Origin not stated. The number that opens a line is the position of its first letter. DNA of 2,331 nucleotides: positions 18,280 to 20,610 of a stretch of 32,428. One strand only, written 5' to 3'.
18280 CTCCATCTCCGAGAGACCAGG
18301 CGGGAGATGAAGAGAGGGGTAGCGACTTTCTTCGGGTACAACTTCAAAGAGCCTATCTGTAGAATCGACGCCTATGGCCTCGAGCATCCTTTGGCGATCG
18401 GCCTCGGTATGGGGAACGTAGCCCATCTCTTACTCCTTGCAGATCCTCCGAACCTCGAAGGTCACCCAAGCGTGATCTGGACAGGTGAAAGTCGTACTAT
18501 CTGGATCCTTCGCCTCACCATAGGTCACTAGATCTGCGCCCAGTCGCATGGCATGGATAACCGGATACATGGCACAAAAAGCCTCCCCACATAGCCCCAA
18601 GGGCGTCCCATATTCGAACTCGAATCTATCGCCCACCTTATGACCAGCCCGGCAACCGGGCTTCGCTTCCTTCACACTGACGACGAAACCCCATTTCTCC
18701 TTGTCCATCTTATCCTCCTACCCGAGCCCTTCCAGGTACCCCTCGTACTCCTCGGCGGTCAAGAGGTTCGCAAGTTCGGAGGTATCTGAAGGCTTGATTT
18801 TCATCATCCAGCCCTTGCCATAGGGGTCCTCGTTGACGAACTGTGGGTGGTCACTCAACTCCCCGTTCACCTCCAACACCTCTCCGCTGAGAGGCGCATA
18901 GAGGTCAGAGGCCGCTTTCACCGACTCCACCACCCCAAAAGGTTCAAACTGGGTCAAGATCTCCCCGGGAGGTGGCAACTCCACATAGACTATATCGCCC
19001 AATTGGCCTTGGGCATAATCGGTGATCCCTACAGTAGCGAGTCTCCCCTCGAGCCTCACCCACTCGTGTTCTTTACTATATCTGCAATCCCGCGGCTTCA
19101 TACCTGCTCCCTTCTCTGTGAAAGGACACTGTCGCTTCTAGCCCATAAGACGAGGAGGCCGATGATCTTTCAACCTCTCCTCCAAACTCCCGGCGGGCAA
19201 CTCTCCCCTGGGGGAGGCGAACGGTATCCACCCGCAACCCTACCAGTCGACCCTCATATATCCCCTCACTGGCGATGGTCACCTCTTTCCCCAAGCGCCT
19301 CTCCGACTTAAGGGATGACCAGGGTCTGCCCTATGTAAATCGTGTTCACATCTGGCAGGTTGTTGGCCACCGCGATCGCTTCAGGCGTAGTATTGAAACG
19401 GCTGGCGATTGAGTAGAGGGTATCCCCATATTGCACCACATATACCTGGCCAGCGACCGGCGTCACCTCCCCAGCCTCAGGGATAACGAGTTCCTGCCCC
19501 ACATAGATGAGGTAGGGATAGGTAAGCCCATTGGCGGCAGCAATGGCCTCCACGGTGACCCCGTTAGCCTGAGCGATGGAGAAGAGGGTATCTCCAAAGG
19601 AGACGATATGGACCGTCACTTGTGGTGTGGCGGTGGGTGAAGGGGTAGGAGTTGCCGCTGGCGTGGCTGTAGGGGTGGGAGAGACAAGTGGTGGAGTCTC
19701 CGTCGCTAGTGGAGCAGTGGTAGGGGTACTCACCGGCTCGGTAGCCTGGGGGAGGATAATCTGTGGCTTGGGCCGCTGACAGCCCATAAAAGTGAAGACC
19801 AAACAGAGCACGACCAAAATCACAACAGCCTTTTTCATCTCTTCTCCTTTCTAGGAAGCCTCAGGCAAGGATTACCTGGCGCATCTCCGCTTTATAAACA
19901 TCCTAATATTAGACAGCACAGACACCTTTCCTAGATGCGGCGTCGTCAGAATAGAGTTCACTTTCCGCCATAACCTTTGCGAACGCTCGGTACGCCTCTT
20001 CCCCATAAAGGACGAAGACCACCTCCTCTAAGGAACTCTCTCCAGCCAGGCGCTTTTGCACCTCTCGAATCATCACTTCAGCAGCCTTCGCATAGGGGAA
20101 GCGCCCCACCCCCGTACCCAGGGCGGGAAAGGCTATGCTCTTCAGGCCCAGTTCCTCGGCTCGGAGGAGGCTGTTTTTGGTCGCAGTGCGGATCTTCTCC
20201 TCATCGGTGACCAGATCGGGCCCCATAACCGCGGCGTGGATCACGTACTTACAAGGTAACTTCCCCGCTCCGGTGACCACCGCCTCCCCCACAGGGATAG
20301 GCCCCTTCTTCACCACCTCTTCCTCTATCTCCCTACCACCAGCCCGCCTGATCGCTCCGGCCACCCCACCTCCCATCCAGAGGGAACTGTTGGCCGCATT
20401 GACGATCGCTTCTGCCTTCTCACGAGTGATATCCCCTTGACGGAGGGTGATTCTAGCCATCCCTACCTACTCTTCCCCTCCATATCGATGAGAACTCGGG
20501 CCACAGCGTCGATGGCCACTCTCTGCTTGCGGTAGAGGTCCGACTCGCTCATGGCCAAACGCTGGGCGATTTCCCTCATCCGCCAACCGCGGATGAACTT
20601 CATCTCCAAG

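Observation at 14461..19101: Non-canonical glycine-cleavage operon: gcvH, small Cys protein, gcvPA, aminotransferase, gcvPB, with no gcvT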

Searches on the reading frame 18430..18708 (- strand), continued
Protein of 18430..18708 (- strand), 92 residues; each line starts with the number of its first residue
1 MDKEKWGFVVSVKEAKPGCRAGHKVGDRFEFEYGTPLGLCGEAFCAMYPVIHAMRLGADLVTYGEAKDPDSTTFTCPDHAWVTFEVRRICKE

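Call 47: find_encoding_contigs(protein=P0420, flank=5000, max_places=3)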
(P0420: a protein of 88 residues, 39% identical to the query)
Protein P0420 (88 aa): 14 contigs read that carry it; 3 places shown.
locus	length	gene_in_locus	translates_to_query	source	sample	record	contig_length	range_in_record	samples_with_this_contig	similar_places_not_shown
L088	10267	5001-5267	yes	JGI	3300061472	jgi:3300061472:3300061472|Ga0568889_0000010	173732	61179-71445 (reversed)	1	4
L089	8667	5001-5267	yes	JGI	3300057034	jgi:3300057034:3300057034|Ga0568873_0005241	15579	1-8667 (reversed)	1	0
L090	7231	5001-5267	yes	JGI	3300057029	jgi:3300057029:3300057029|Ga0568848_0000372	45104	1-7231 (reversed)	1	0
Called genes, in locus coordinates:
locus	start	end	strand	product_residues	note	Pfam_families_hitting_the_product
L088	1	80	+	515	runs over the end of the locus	PF12072:RNase_Y_N, PF00013:KH_1 (weak), PF08668:HDOD (faint), PF01966:HD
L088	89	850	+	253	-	PF00149:Metallophos, PF13277:YmdB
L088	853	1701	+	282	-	PF02811:PHP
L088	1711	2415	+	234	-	PF02660:G3P_acyltransf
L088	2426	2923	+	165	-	-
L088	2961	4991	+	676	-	PF12838:Fer4_7 (faint), PF13183:Fer4_8, PF13187:Fer4_9, PF13237:Fer4_10 (weak), PF13534:Fer4_17 (weak), PF02754:CCG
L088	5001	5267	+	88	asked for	-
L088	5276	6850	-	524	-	PF00501:AMP-binding, PF13193:AMP-binding_C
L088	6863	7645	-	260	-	PF02146:SIR2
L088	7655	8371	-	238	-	PF00378:ECH_1, PF16113:ECH_2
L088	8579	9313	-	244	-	PF00378:ECH_1, PF16113:ECH_2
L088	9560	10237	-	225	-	PF00730:HhH-GPD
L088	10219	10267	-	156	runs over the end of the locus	PF01980:TrmO_N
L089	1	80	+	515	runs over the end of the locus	PF12072:RNase_Y_N, PF00013:KH_1 (weak), PF08668:HDOD (faint), PF01966:HD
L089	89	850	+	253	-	PF00149:Metallophos, PF13277:YmdB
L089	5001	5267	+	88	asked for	-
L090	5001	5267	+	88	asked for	-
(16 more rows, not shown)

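Call 49: predict_structure(alignment_id=A3)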
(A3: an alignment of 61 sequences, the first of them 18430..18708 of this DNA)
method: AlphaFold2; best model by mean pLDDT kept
length: 92 residues; sequences in the alignment: 61
mean_pLDDT: 87.8   pTM: 0.80
mean pLDDT of the five models: 87.8, 87.5, 87.1, 86.9, 84.5
residues with pLDDT >= 90: 55; 70-90: 29; 50-70: 7; < 50: 1
segments of 3 or more residues with pLDDT < 50: none
pLDDT, mean of each block of 10 residues (from residue 1): 78 92 95 93 92 88 78 85 93 74
secondary structure, 60 per line:
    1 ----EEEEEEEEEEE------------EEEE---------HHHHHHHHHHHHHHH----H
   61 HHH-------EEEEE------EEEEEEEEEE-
elements in order: E5-15 E28-31 H41-55 H60-63 E71-75 E82-91

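Call 53: fold_search(model_id=the predicted structure, library=pdb)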
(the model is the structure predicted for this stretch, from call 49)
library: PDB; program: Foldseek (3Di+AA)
matches with E <= 10: 160; with E <= 0.001: 0
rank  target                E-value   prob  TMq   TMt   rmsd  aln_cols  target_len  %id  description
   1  9mt4_Q                2.1e-01  0.08  0.20  0.07  12.8        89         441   11  Connector structure of phage JohannRWettstein (Bas63) (released 2025-11-19)
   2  4v7e_CU               4.1e-01  0.05  0.18  0.16  11.2        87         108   15  Model of the small subunit RNA based on a 5.5 A cryo-EM map of Triticum aestivum translating 80S ribosome (released 2014-07-09)
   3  9e5c_5r               7.8e-01  0.03  0.18  0.18  12.7       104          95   14  Cryo-EM structure of 96 nm repeat of microtubule doublet from T. brucei flagellum (released 2025-03-12)
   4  4v6i_BW               8.3e-01  0.08  0.25  0.22  12.3        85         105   13  Localization of the small subunit ribosomal proteins into a 6.1 A cryo-EM map of Saccharomyces cerevisiae translating (released 2014-07-09)
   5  8coi_P                8.3e-01  0.03  0.19  0.09  15.2        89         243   10  Human adenovirus-derived synthetic ADDobody binder (released 2023-12-27)
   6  6m8s_A                1.1e+00  0.09  0.33  0.30  11.9       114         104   10  Crystal structure of the KCTD12 H1 domain in complex with Gbeta1gamma2 subunits (released 2019-02-27)
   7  10jx_A                1.1e+00  0.04  0.24  0.17  13.1       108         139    8  Crystal structure of heme binding PAS domain from one component transcription factor, FG214 (released 2026-03-25)
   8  5ndv_S3               1.2e+00  0.09  0.33  0.17  10.6        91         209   14  Crystal structure of Paromomycin bound to the yeast 80S ribosome (released 2017-12-13)
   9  8jiw_BD               1.3e+00  0.11  0.33  0.17   9.9        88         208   16  Atomic structure of wheat ribosome reveals unique features of the plant ribosomes (released 2024-03-27)
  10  9q7q_w                1.3e+00  0.05  0.26  0.14   9.2        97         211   12  ABCE1-eRF1-RNC-AMD1C (released 2026-03-04)
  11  5a2q_D                1.7e+00  0.04  0.26  0.14   8.8        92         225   13  Structure of the HCV IRES bound to the human ribosome (released 2015-07-15)
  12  8coi_H                1.7e+00  0.03  0.20  0.10  13.8        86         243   13  Human adenovirus-derived synthetic ADDobody binder (released 2023-12-27)
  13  8ova_AX               1.8e+00  0.08  0.34  0.18   7.8        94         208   10  CRYO-EM STRUCTURE OF TRYPANOSOMA BRUCEI PROCYCLIC FORM 80S RIBOSOME : PARENTAL STRAIN (released 2023-11-29)
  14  4uje_BD               2.1e+00  0.08  0.35  0.18   8.9        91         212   14  Regulation of the mammalian elongation cycle by 40S subunit rolling: a eukaryotic-specific ribosome rearrangement (released 2014-07-16)
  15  7pwo_D1               2.1e+00  0.08  0.33  0.19   8.9        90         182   13  Cryo-EM structure of Giardia lamblia ribosome at 2.75 A resolution (released 2022-04-20)
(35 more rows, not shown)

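Call 56: find_related_loci(query=A1, collection=metagenome_contigs, flank=6000)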
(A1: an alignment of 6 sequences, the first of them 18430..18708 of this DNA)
Query A1 (92 aa) in metagenome_contigs; peptide patterns used: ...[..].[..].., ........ (x = any residue, [..] = any of these).
458 stretches matched a pattern; 7 encode a relative of the query (tblastn E <= 1e-3); 7 distinct loci.
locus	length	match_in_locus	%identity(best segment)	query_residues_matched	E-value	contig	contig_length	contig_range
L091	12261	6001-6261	92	3-89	1e-55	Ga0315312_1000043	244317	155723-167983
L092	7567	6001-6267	90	3-91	1e-55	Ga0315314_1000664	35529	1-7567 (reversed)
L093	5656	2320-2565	93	3-84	1e-53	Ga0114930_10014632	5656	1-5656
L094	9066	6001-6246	93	3-84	1e-53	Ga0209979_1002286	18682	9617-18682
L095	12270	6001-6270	88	3-92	2e-52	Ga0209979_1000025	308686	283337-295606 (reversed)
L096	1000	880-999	90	3-42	9e-22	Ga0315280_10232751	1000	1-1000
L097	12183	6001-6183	33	19-78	3e-7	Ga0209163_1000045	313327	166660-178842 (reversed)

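Call 63: search_protein_families(library=pfam, proteins=[L084:7093-7611:+, L002:8449-9327:+, L002:7051-7809:+], max_evalue=0.001)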
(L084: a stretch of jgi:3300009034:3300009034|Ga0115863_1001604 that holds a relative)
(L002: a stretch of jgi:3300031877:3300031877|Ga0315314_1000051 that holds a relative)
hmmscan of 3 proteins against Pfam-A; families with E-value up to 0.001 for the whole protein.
L084:7093-7611:+ (172 aa): 1 family
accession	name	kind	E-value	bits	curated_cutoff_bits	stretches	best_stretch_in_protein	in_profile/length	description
PF00293.34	NUDIX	-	7.1e-17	62.1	21.1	1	39-144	4-125/134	NUDIX domain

L002:8449-9327:+ (292 aa): 0 families

L002:7051-7809:+ (252 aa): 0 families

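Call 67: fold_search(model_id=the predicted structure, library=viral)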
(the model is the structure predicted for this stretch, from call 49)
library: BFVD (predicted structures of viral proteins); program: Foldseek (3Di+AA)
matches with E <= 10: 370; with E <= 0.001: 0
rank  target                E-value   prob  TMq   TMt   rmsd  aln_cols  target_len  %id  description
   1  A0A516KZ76            3.4e-02  0.69  0.38  0.42   9.8        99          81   14  (no name in the UniProt tables at hand)
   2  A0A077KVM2            5.7e-02  0.54  0.35  0.39   9.6        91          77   14  Uncharacterized protein [Ralstonia phage RSJ5]
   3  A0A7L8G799            7.5e-02  0.57  0.39  0.37  10.6        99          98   17  (no name in the UniProt tables at hand)
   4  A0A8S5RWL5            8.0e-02  0.25  0.28  0.26   9.2        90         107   13  Uncharacterized protein [Siphoviridae sp. ctHip2]
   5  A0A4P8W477            9.1e-02  0.60  0.39  0.45  10.5        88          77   10  (no name in the UniProt tables at hand)
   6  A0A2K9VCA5            1.3e-01  0.35  0.34  0.34   8.3        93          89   15  Uncharacterized protein [Lactobacillus phage Nyseid]
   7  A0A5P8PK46            1.3e-01  0.47  0.41  0.44  10.5        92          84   15  (no name in the UniProt tables at hand)
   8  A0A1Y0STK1            1.4e-01  0.51  0.41  0.45   9.6        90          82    8  Uncharacterized protein [Pseudomonas phage Phabio]
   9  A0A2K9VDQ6            1.4e-01  0.25  0.35  0.37  10.9        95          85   14  Uncharacterized protein [Gordonia phage Flakey]
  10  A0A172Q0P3            1.7e-01  0.33  0.38  0.45   6.3        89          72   16  Uncharacterized protein [Acinetobacter phage vB_AbaM_ME3]
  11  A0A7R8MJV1            1.7e-01  0.33  0.38  0.33   6.2        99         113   11  Uncharacterized protein [Klebsiella phage vB_KvM-Eowyn]
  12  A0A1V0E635            1.7e-01  0.09  0.22  0.11  11.6       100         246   14  (no name in the UniProt tables at hand)
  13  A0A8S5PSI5            2.0e-01  0.33  0.36  0.24  10.6        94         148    8  Uncharacterized protein [Siphoviridae sp. ct96x5]
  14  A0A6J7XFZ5            2.1e-01  0.30  0.36  0.41   9.5        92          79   11  Uncharacterized protein [uncultured Caudovirales phage]
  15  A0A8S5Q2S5            2.3e-01  0.30  0.40  0.41  10.3        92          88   14  Uncharacterized protein [Siphoviridae sp. ctKHH22]
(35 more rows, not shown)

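Call 72: search_protein_families(library=ncbifam, proteins=[L085:2949-4979:+, L085:2413-2910:+, L079:914-1624:+, L084:7093-7611:+], max_evalue=0.00001)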
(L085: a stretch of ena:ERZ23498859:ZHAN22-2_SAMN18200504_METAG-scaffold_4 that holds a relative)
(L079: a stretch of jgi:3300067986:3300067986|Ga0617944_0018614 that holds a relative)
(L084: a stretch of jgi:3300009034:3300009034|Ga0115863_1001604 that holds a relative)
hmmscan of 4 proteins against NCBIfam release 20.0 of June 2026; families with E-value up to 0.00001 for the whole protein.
L085:2949-4979:+ (676 aa): 15 families
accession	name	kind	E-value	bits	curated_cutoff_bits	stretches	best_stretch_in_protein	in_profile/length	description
NF004898.0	PRK06259.1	equivalog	2e-53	181.7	385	1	352-671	182-485/488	fumarate reductase (CoM/CoB) subunit TfrB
NF045670.1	quin_L_LdhH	equivalog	5.8e-33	114.1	800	1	431-671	463-706/706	L-lactate dehydrogenase (quinone) large subunit LdhH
NF045663.1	diclust_near_Sec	equivalog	4.2e-25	87.9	530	1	345-650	342-620/759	pyridine nucleotide-disulfide oxidoreductase/dicluster-binding protein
NF045724.1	ferredox_TmcB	equivalog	1.6e-21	76.4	735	1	481-662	230-418/430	electron transfer complex ferredoxin TmcB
NF045711.1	sulf_resp_HmcF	equivalog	5.8e-20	71.5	750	1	494-648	261-425/457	sulfate respiration complex iron-sulfur protein HmcF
NF008369.0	PRK11168.1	equivalog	2.1e-19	69.7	278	1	389-646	139-379/401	anaerobic glycerol-3-phosphate dehydrogenase subunit C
NF045796.1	DsrK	equivalog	3.9e-18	65.3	400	1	354-630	116-394/453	sulfate reduction electron transfer complex DsrMKJOP subunit DsrK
TIGR03379.1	glycerol3P_GlpC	equivalog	1.9e-11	43.3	279.9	1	437-649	164-378/397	anaerobic glycerol-3-phosphate dehydrogenase subunit GlpC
NF008434.0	PRK11274.1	equivalog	2.3e-11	43.2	333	1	437-653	170-393/409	glycolate oxidase subunit GlcF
TIGR03290.1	CoB_CoM_SS_C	equivalog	5.2e-09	36.2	160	1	345-408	35-97/144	CoB--CoM heterodisulfide reductase subunit C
NF041890.1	hdrC_Methbact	equivalog_domain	1.9e-08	34.1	270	0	348-379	64-97/192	ferredoxin:CoB-CoM heterodisulfide reductase subunit HdrC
TIGR03288.1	CoB_CoM_SS_B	equivalog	8.8e-07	28.5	345.15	1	526-655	109-247/290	CoB--CoM heterodisulfide reductase subunit B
NF004616.0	PRK05950.1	subfamily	9.6e-07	28.2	228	0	351-389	199-237/238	succinate dehydrogenase iron-sulfur subunit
TIGR00384.1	dhsB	subfamily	1.5e-06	27.8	88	0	351-379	191-219/222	succinate dehydrogenase and fumarate reductase iron-sulfur protein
NF009227.0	PRK12577.1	equivalog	2.2e-06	26.6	349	1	290-391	153-244/330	succinate dehydrogenase/fumarate reductase iron-sulfur subunit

L085:2413-2910:+ (165 aa): 0 families

L079:914-1624:+ (236 aa): 9 families
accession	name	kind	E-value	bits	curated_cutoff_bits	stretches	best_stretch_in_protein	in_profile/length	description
TIGR02253.1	CTE7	subfamily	3.6e-13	49.8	169.75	1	5-196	2-184/221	TIGR02253 family HAD-type hydrolase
NF009695.0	PRK13222.1-2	equivalog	7.4e-12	45.2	225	1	2-198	3-185/226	phosphoglycolate phosphatase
NF009804.0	PRK13288.1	equivalog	4.2e-08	32.9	218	0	4-21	2-19/215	pyrophosphatase PpaX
TIGR01549.1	HAD-SF-IA-v1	subfamily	1.1e-07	32.3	23.3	0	150-196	100-145/149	HAD-IA family hydrolase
NF009700.0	PRK13226.1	equivalog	1.9e-07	31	342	1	5-200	12-188/229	phosphoglycolate phosphatase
TIGR01449.2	PGP_bact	equivalog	2.5e-07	30.4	180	1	8-199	1-177/213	phosphoglycolate phosphatase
TIGR02254.1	YjjG_YfnB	equivalog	4.1e-07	29.7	159.9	1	6-214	2-204/223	YjjG family noncanonical pyrimidine nucleotidase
NF009697.0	PRK13222.1-4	equivalog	5.1e-07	29.2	327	1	3-197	5-184/232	phosphoglycolate phosphatase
TIGR01662.1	HAD-SF-IIIA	subfamily_domain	8.5e-07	29.1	44.6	0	105-205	26-138/141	HAD-IIIA family hydrolase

L084:7093-7611:+ (172 aa): 5 families
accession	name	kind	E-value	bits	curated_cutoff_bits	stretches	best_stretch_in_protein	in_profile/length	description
NF008736.0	PRK11762.1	equivalog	7.5e-13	48.4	169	1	35-155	44-176/186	ADP compounds hydrolase NudE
NF041652.1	Nud_hyd_Dein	equivalog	3.8e-08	33.7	200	1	40-94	15-72/152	Nudix hydrolase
TIGR00052.1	TIGR00052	subfamily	3.4e-07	30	79.55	1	40-155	46-185/188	nudix-type nucleoside diphosphatase, YffH/AdpP family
NF006530.0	PRK08999.1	equivalog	1.4e-06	27.6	245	1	36-94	4-62/315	Nudix family hydrolase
NF001299.0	PRK00241.1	equivalog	2.6e-06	27.1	158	1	41-93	137-187/263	NAD(+) diphosphatase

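Call 73: search_protein_families(library=pfam, proteins=[L097:5035-5829:+, L097:5953-6225:+, L097:6197-7873:+, L097:7879-8976:+, L097:8979-9839:+, L097:3553-3972:+], max_evalue=0.001)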
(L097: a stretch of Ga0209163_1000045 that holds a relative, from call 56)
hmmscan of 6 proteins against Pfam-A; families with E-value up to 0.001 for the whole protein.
L097:5035-5829:+ (264 aa): 4 families
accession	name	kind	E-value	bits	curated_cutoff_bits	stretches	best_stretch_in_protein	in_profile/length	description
PF01614.24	IclR_C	-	8.7e-38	130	24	1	77-247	4-174/174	Bacterial transcriptional regulator IclR C-terminal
PF09339.16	HTH_IclR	-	1.4e-10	41.2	22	1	9-57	3-51/52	IclR helix-turn-helix domain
PF01978.25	TrmB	-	7.9e-06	26.1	25.6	1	23-72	21-64/68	Sugar-specific transcriptional regulator TrmB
PF12840.13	HTH_20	-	0.00048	20.5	27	0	14-55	9-49/51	Helix-turn-helix domain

L097:5953-6225:+ (90 aa): 0 families

L097:6197-7873:+ (558 aa): 1 family
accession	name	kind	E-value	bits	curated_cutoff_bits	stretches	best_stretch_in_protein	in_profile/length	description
PF00496.27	SBP_bac_5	-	3.5e-64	217.7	32.4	1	119-469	2-365/368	Bacterial extracellular solute-binding proteins, family 5 Middle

L097:7879-8976:+ (365 aa): 2 families
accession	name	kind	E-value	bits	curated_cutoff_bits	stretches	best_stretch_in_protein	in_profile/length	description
PF00528.27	BPD_transp_1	-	1.4e-37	129.7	26.4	1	144-364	1-183/184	Binding-protein-dependent transport system inner membrane component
PF19300.4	BPD_transp_1_N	-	1.2e-12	48.4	23.8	1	36-133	5-114/114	Binding-prot-dependent transport system membrane comp, N-term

L097:8979-9839:+ (286 aa): 2 families
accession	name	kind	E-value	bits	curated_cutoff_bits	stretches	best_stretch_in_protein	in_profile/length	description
PF00528.27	BPD_transp_1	-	1.8e-29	103.2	26.4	1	105-285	1-180/184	Binding-protein-dependent transport system inner membrane component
PF12911.12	OppC_N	-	4.5e-09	36.5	23.9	1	12-64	3-53/53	N-terminal TM domain of oligopeptide transport permease C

L097:3553-3972:+ (139 aa): 1 family
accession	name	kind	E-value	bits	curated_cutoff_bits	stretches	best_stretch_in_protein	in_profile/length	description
PF01850.27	PIN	-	1.1e-11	45.8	23.6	1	10-134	2-118/120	PIN domain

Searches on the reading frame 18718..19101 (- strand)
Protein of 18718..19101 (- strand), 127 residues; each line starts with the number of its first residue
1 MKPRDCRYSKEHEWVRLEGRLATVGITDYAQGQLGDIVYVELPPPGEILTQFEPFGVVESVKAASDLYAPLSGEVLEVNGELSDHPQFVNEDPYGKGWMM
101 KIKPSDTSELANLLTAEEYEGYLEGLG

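Call 3: search_protein_families(library=pfam, proteins=[window:18718-19101:-], max_evalue=0.01)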
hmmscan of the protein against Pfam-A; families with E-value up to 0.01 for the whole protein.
window:18718-19101:- (127 aa): 1 family
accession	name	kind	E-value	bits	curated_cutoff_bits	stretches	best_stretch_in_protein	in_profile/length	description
PF01597.25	GCV_H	-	8.1e-46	155.3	22.2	1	7-124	2-120/122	Glycine cleavage H-protein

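Call 4: search_protein_families(library=ncbifam, proteins=[window:18718-19101:-], max_evalue=0.01)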
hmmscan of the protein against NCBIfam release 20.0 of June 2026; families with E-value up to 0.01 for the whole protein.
window:18718-19101:- (127 aa): 4 families
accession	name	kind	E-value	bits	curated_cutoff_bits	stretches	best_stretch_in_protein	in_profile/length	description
NF002270.0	PRK01202.1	subfamily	1.9e-52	176.4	117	1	3-124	5-127/129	glycine cleavage system protein GcvH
TIGR00527.1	gcvH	equivalog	1.3e-48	164.3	115.85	1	2-124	2-126/129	glycine cleavage system protein GcvH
TIGR03077.1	not_gcvH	equivalog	1.7e-17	63.5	144.05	1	8-109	2-104/110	glycine cleavage protein H-like protein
NF045810.1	GcvH_rel_desulf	equivalog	1.9e-10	40.7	150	1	3-123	13-135/167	GcvH-related protein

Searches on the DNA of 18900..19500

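Call 7: search_rna_families(source=window, start=18900, end=19500, threshold=evalue, max_evalue=10)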
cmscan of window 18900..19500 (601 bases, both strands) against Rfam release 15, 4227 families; matches with E-value up to 10: 2.
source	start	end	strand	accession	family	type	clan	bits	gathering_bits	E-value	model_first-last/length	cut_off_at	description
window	19163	19242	-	RF02058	STnc400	Gene;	-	14.6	80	5.5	1-125/125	no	Gammaproteobacterial sRNA STnc400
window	19012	19055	-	RF01753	psbNH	Cis-reg;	-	13.7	45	1.6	1-60/60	no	psbNH RNA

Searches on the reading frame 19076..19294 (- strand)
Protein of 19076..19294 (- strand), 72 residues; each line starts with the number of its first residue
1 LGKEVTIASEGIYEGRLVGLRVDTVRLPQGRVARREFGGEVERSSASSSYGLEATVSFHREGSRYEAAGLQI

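Call 3: search_protein_families(library=pfam, proteins=[window:19076-19294:-], max_evalue=0.01)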
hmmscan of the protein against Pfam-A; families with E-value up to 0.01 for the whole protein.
window:19076-19294:- (72 aa): 0 families

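Call 4: search_protein_families(library=ncbifam, proteins=[window:19076-19294:-], max_evalue=0.01)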
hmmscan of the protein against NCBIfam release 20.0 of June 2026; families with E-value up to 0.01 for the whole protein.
window:19076-19294:- (72 aa): 0 families
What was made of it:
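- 19101..19294 (-): Remnant of a NUDIX (ADP-ribose pyrophosphatase-like) gene. Residues 1-36 (19294-19187) and 150-172 (19166-19101) are retained. The Nudix box is deleted. The 3' end overlaps the gcvH start. No Pfam or NCBIfam hit for the window ORF (calls 3, 4).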

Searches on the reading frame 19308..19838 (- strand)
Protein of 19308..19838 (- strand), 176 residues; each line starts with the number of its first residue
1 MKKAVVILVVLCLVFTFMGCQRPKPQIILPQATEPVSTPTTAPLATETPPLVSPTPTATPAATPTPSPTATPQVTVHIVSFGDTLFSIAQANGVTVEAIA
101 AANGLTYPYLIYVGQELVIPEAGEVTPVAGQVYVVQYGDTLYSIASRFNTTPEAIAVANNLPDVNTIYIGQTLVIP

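Call 9: search_protein_families(library=pfam, proteins=[window:19308-19838:-], max_evalue=0.001)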
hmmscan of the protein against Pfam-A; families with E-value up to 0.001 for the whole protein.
window:19308-19838:- (176 aa): 5 families
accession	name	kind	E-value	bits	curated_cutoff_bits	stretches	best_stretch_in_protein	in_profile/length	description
PF01476.26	LysM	-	3.4e-34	117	20.9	2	133-176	1-43/43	LysM domain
PF23473.1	LysM3_LYK4_5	-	9.8e-15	54.8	29.3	2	133-176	5-47/48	LYK4/5 LysM3 domain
PF23446.1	LysM1_NFP_LYK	-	3.9e-07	31.3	36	1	139-176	16-54/60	NFP/LYK LysM1 domain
PF23472.1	LysM2_CERK1_LYK3_4_5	-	7.9e-06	26.1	27.4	0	133-176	8-54/56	LYK3/4/5 LysM2 domain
PF23462.1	LysM3_NFP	-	6e-05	23.9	28.1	1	133-163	5-35/48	NFP LysM3 domain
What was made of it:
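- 19308..19838 (-): LysM-domain lipoprotein-like gene, the conserved upstream neighbour that marks the 5' border of the variable region. PF01476 at 117 bits (call 9).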

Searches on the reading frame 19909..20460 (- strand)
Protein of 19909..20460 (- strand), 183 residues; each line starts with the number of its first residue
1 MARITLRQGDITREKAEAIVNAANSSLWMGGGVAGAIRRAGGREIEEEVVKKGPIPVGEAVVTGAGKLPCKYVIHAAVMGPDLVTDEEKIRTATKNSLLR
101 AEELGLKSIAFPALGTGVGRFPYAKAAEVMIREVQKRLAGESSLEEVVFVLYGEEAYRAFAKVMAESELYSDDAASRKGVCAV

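Call 9: search_protein_families(library=pfam, proteins=[window:19909-20460:-], max_evalue=0.001)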
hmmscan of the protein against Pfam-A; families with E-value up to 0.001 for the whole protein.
window:19909-20460:- (183 aa): 1 family
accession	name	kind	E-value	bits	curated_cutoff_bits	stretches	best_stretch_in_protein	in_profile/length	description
PF01661.27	Macro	-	4.1e-37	127.2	22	1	20-130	1-118/118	Macro domain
